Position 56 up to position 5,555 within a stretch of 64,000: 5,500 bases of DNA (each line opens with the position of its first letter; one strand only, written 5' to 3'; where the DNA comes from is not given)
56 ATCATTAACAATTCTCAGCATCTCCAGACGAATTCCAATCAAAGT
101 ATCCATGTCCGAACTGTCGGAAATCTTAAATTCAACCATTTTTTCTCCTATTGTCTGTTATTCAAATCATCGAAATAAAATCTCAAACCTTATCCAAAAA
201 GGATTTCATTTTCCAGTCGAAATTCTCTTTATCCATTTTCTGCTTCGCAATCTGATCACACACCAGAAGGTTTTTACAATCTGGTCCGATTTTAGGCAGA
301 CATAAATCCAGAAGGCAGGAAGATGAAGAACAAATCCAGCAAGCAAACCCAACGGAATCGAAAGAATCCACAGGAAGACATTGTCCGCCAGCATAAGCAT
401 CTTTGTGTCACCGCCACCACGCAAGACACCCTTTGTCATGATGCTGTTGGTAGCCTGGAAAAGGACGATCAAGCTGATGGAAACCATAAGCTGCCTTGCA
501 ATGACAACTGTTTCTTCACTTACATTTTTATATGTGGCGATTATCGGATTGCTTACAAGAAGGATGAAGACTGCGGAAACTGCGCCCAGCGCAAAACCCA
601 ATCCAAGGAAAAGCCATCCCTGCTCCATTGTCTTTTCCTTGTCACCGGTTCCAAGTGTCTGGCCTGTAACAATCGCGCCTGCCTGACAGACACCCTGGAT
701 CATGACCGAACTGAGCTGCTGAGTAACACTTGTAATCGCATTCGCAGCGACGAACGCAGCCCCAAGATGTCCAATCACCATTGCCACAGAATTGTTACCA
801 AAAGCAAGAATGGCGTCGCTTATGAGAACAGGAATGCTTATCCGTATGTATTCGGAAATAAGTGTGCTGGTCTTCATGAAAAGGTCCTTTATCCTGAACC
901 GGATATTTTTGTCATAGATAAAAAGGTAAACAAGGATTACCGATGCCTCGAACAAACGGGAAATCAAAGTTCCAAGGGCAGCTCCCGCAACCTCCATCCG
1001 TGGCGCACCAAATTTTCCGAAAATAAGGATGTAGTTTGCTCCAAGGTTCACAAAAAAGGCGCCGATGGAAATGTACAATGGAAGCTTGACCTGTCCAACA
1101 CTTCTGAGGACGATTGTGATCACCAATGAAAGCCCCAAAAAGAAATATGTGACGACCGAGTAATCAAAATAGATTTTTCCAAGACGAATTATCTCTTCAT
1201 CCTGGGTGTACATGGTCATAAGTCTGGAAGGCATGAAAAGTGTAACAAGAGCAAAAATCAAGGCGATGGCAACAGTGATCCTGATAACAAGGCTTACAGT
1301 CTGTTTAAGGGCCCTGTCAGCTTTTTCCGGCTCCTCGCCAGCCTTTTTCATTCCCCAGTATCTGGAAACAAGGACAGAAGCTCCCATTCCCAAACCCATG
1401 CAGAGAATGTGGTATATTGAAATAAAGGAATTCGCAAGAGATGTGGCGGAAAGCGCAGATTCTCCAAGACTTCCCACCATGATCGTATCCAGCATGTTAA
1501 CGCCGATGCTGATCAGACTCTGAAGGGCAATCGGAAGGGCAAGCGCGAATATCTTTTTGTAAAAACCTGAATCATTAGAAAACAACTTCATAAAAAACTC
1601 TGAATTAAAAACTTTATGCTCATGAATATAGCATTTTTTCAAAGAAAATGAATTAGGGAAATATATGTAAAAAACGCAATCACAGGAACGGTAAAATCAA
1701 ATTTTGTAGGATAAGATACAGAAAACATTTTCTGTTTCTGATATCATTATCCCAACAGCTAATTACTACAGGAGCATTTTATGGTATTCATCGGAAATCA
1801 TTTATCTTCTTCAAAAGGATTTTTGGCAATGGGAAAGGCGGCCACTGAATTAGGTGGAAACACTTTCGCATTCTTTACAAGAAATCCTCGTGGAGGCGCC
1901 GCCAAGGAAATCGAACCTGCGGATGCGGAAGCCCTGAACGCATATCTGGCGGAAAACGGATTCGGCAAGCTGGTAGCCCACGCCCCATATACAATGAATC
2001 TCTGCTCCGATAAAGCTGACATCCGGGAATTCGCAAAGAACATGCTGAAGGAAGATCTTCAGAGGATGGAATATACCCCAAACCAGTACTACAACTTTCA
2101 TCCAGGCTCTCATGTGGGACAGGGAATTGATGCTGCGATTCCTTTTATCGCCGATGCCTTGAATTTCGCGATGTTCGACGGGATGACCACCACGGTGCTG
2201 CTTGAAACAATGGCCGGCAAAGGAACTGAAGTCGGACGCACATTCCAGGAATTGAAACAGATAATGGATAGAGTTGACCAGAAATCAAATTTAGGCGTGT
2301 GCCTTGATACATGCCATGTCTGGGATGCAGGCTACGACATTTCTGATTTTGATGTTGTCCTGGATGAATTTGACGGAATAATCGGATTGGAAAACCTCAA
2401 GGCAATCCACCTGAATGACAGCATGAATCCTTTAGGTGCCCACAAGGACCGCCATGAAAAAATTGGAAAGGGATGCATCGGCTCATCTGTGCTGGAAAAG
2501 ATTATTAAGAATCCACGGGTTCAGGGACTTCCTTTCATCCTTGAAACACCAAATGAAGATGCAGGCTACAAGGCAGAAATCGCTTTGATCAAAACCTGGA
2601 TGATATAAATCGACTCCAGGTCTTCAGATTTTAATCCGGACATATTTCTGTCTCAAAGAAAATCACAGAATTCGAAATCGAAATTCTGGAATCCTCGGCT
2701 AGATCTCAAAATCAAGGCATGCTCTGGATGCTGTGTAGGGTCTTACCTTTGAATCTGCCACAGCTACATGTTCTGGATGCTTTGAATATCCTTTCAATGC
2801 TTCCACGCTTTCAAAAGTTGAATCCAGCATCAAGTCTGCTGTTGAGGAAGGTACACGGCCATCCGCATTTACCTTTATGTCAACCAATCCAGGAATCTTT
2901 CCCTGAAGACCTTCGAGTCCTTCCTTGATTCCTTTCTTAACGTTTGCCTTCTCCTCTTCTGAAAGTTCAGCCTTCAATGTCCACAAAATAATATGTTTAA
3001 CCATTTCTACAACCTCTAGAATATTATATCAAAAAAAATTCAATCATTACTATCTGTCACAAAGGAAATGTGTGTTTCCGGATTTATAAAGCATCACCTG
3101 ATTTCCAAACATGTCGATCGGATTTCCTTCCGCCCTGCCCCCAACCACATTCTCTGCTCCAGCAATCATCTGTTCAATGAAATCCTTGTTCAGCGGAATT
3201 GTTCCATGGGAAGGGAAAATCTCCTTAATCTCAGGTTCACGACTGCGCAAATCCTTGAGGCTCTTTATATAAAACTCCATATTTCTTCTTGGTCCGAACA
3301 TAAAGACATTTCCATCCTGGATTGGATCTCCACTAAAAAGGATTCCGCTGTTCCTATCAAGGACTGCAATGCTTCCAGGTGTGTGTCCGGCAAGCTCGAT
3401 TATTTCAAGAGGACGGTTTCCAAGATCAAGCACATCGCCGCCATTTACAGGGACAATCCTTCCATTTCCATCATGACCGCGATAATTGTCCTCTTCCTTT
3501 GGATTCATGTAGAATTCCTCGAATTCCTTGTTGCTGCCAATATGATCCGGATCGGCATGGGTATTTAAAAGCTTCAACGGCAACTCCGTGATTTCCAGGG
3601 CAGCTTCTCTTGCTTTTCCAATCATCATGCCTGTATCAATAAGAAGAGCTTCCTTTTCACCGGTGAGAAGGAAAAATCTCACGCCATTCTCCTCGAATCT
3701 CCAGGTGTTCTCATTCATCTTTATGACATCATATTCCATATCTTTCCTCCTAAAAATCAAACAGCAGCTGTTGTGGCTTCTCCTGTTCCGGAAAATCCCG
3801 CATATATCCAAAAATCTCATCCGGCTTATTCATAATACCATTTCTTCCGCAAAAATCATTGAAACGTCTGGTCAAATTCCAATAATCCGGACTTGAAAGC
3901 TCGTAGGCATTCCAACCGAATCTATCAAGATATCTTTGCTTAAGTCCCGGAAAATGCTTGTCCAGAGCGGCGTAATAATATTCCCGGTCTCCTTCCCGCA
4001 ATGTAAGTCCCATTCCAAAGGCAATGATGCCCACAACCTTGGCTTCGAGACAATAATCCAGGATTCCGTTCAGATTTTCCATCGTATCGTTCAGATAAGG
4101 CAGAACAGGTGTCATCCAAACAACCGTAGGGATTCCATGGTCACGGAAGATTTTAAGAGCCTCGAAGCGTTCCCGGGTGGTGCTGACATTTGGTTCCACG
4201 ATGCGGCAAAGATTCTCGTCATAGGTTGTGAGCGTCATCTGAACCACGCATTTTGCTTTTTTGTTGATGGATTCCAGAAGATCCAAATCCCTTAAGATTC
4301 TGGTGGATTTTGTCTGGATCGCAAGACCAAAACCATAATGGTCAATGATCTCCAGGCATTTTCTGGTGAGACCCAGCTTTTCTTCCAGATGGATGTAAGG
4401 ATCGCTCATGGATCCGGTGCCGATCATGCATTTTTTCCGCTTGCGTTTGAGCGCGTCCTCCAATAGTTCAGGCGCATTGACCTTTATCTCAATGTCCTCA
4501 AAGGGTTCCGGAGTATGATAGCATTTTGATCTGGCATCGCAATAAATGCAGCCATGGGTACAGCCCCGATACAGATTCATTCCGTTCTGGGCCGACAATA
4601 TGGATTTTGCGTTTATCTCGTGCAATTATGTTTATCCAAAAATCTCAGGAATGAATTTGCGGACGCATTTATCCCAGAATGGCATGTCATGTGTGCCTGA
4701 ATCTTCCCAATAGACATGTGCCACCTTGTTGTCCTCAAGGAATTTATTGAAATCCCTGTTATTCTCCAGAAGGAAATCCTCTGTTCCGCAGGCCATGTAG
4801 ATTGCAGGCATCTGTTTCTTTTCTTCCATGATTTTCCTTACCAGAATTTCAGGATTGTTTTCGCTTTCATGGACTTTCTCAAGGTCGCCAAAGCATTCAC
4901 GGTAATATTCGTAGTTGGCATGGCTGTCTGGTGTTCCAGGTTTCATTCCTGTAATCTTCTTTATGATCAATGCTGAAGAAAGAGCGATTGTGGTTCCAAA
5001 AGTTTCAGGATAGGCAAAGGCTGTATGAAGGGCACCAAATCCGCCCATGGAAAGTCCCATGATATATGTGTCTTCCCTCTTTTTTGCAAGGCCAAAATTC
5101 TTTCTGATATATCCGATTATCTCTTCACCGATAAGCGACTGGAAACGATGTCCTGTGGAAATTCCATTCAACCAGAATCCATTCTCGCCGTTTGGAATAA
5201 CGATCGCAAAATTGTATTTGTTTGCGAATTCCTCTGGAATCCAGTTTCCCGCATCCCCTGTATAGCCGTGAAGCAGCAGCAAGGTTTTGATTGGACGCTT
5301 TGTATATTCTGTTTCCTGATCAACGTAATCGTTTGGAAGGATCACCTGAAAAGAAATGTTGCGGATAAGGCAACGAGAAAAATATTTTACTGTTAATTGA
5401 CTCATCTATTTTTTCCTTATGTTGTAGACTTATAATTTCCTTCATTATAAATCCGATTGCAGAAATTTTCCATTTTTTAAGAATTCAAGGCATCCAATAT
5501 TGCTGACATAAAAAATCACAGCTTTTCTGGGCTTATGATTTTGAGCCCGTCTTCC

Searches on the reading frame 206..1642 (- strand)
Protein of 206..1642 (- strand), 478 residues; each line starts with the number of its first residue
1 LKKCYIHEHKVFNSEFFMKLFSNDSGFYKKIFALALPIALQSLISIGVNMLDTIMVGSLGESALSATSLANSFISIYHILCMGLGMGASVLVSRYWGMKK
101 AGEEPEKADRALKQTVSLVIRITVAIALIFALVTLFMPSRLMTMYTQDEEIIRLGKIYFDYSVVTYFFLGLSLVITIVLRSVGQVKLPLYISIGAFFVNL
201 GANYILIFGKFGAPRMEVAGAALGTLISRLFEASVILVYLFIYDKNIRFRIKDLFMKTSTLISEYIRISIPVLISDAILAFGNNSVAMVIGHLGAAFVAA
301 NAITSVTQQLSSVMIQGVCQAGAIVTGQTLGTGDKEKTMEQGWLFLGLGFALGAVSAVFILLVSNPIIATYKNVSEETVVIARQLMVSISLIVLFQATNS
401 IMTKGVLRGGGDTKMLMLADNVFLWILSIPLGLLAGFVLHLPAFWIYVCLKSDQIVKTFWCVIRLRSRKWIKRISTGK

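Call 44: search_protein_families(library=pfam, proteins=[window:206-1642:-], max_evalue=0.00001)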
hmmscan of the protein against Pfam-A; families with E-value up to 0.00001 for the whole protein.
window:206-1642:- (478 aa): 1 family
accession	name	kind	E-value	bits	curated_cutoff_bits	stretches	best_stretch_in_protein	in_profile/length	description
PF01554.23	MatE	-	1.5e-44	152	24.9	2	37-205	1-161/161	MatE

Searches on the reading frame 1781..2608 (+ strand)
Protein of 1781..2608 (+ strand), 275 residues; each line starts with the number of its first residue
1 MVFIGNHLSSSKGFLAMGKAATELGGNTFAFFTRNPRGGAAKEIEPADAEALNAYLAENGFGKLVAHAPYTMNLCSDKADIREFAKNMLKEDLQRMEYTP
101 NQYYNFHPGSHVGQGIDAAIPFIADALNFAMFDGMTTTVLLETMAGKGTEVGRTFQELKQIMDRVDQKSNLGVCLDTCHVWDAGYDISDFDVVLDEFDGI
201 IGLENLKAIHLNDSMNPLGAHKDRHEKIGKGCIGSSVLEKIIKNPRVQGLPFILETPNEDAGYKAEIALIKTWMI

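Call 44: search_protein_families(library=pfam, proteins=[window:1781-2608:+], max_evalue=0.00001)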
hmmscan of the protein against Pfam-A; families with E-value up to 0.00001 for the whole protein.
window:1781-2608:+ (275 aa): 1 family
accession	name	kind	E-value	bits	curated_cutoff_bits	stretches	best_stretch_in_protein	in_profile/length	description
PF01261.30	AP_endonuc_2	-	3e-56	191.3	31.1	1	20-272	3-248/249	Xylose isomerase-like TIM barrel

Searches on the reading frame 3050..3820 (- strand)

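Call 44: search_protein_families(library=pfam, proteins=[window:3050-3820:-], max_evalue=0.00001)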
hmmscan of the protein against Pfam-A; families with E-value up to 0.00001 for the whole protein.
window:3050-3820:- (256 aa): 1 family
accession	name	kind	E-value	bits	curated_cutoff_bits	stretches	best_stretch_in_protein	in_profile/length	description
PF00753.33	Lactamase_B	-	5.5e-19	69.3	22.7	1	50-205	9-196/196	Metallo-beta-lactamase superfamily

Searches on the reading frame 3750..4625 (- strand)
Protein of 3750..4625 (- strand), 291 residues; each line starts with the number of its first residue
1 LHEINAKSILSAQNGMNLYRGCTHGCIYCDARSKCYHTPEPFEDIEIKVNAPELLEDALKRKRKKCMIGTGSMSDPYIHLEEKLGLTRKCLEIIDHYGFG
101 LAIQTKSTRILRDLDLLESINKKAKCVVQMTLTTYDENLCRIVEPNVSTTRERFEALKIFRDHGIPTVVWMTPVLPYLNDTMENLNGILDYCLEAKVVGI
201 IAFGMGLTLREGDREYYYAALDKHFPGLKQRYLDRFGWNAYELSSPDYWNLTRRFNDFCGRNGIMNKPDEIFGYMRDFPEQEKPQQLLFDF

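Call 44: search_protein_families(library=pfam, proteins=[window:3750-4625:-], max_evalue=0.00001)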
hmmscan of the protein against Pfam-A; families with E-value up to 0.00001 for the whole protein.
window:3750-4625:- (291 aa): 1 family
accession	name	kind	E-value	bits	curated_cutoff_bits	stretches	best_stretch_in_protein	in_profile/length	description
PF04055.27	Radical_SAM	-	8.9e-17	62.2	29.5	1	16-181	1-157/166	Radical SAM superfamily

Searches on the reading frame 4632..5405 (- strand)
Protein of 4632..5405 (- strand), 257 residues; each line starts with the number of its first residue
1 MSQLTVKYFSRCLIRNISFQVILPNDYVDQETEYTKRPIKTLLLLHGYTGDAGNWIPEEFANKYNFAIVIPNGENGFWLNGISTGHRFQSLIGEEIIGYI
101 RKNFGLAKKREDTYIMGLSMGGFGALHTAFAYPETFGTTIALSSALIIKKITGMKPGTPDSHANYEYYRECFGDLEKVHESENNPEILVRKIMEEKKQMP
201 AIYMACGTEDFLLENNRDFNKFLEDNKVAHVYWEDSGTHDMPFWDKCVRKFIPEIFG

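Call 44: search_protein_families(library=pfam, proteins=[window:4632-5405:-], max_evalue=0.00001)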
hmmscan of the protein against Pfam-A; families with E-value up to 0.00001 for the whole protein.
window:4632-5405:- (257 aa): 2 families
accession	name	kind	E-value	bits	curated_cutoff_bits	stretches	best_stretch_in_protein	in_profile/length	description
PF00756.26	Esterase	-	2.5e-16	60.6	22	1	13-235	4-221/251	Putative esterase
PF02230.22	Abhydrolase_2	-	3.2e-07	30.8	23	0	96-152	90-146/217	Phospholipase/Carboxylesterase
